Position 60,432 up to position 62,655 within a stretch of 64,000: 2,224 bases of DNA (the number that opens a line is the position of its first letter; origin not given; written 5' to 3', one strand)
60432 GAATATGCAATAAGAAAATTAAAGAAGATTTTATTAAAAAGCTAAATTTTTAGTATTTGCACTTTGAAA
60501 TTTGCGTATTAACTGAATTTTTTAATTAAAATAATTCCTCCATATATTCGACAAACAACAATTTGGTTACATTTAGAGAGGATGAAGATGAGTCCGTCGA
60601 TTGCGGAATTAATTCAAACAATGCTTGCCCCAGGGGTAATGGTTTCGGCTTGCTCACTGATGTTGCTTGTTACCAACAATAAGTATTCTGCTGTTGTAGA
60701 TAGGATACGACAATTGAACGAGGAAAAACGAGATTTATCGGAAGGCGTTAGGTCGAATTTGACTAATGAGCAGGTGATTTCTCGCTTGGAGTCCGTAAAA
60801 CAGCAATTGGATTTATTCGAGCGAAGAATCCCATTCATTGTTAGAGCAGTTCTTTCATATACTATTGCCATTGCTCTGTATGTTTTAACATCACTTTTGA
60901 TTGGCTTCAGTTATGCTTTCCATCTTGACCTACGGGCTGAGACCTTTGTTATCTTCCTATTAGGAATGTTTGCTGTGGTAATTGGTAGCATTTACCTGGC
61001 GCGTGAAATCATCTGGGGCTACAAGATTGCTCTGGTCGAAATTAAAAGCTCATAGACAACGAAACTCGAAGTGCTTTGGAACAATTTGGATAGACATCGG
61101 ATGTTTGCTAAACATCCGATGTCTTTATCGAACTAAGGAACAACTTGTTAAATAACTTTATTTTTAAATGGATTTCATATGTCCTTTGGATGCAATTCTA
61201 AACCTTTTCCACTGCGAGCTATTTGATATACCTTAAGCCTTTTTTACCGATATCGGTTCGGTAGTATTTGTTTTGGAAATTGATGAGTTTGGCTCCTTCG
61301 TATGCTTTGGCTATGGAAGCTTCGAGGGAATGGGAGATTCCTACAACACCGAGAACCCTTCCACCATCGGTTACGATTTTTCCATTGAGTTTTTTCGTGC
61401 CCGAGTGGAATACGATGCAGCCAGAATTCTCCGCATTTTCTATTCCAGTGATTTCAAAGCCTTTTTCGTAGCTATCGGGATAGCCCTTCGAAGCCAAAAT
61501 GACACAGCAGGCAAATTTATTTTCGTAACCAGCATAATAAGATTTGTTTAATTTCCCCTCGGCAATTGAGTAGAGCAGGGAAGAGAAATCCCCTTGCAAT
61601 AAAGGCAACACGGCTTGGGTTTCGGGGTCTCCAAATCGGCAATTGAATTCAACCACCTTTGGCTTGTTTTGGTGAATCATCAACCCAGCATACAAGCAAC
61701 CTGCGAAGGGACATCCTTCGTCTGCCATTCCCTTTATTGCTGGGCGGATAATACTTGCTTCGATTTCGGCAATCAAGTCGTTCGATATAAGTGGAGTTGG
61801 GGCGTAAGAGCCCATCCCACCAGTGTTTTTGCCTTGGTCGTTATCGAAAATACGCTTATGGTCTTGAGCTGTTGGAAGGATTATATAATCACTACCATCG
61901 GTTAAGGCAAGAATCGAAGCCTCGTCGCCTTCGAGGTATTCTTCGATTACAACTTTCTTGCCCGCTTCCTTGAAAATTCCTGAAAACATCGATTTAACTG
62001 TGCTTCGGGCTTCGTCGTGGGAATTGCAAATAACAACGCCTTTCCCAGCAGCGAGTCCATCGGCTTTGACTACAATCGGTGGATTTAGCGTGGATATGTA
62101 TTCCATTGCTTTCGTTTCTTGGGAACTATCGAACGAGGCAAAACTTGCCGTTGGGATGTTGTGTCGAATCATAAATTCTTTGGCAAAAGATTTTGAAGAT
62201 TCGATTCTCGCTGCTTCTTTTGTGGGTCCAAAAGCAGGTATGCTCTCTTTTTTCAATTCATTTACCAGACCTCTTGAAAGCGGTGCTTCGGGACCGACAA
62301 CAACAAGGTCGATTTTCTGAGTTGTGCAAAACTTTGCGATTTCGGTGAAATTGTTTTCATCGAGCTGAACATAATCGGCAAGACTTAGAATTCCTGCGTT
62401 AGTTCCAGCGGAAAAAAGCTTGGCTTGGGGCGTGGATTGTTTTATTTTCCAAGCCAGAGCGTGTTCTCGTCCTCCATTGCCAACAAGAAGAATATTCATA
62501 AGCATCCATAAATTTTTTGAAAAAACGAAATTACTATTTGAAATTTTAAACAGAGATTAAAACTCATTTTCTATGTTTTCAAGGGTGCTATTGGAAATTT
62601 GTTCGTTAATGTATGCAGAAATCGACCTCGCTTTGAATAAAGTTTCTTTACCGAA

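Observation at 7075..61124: Family of 33-bp perfect palindromes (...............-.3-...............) dispersed in intergenic DNA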

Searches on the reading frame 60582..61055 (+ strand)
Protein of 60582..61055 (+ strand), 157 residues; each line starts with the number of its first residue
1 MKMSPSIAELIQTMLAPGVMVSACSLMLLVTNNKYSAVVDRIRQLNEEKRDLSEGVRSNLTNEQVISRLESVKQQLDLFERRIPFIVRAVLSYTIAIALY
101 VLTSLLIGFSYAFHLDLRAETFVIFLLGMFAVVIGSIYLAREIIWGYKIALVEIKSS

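Call 8: search_protein_families(library=pfam, proteins=[window:60582-61055:+])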
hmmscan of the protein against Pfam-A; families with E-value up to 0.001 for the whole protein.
window:60582-61055:+ (157 aa): 1 family
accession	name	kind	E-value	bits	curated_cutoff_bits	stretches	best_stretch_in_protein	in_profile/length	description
PF11026.13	DUF2721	-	2.6e-24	86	28.3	1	14-145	1-122/129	Protein of unknown function (DUF2721)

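Call 84: find_encoding_contigs(protein=window:60582-61055:+, flank=1500, max_places=8)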
Protein window:60582-61055:+ (157 aa): 7 contigs read that carry it; 7 places shown.
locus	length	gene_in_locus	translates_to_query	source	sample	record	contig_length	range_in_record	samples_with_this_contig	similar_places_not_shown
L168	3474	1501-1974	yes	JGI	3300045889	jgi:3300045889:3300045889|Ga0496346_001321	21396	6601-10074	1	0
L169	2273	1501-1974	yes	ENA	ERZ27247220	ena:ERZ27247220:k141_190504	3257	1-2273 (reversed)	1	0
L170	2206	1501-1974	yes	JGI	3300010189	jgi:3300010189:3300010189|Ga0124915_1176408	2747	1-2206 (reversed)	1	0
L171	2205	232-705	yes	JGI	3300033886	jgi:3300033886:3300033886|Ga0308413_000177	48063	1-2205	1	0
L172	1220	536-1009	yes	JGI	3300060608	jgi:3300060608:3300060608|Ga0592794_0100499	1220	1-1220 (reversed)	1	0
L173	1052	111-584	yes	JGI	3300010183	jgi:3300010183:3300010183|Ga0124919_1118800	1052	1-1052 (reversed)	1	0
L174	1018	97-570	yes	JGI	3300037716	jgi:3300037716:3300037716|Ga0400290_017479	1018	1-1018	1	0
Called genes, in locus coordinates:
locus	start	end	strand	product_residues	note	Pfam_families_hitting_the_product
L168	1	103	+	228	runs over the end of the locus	-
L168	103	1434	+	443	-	PF17116:T9SS_plug_1st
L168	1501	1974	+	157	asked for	PF11026:DUF2721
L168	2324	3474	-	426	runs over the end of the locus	PF02844:GARS_N, PF01071:GARS_A, PF02843:GARS_C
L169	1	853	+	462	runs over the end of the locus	-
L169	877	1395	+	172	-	-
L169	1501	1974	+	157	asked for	PF11026:DUF2721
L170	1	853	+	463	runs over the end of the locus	?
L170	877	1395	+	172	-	-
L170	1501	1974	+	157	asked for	PF11026:DUF2721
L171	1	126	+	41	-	?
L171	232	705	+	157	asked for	PF11026:DUF2721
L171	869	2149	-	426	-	PF02844:GARS_N, PF01071:GARS_A, PF02222:ATP-grasp (faint), PF02843:GARS_C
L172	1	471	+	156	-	?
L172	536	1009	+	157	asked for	PF11026:DUF2721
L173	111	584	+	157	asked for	PF11026:DUF2721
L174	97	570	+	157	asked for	PF11026:DUF2721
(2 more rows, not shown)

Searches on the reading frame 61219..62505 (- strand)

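Call 8: search_protein_families(library=pfam, proteins=[window:61219-62505:-])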
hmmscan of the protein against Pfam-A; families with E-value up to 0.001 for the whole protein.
window:61219-62505:- (428 aa): 8 families
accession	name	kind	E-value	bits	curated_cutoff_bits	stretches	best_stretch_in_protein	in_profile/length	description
PF01071.24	GARS_A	-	3.2e-77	259.2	27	1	103-296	1-194/194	Phosphoribosylglycinamide synthetase, ATP-grasp (A) domain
PF02844.21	GARS_N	-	2.2e-34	118.6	29.5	1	3-102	1-100/100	Phosphoribosylglycinamide synthetase, N domain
PF02843.22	GARS_C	-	4.7e-32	110.6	34.8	1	332-422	1-92/92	Phosphoribosylglycinamide synthetase, C domain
PF02222.28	ATP-grasp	-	1.9e-05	24.8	27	1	112-200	3-86/179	ATP-grasp domain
PF02655.19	ATP-grasp_3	-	2.9e-05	24.6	23.2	1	133-291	23-157/160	ATP-grasp domain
PF02786.22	CPSase_L_D2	-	0.00014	21.9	19.8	1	105-250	2-143/211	Carbamoyl-phosphate synthase L chain, ATP binding domain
PF07478.18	Dala_Dala_lig_C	-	0.00031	20.8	24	1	114-210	4-100/204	D-ala D-ala ligase C-terminus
PF08443.16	RimK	-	0.00049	20.2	21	1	108-193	7-84/188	RimK-like ATP-grasp domain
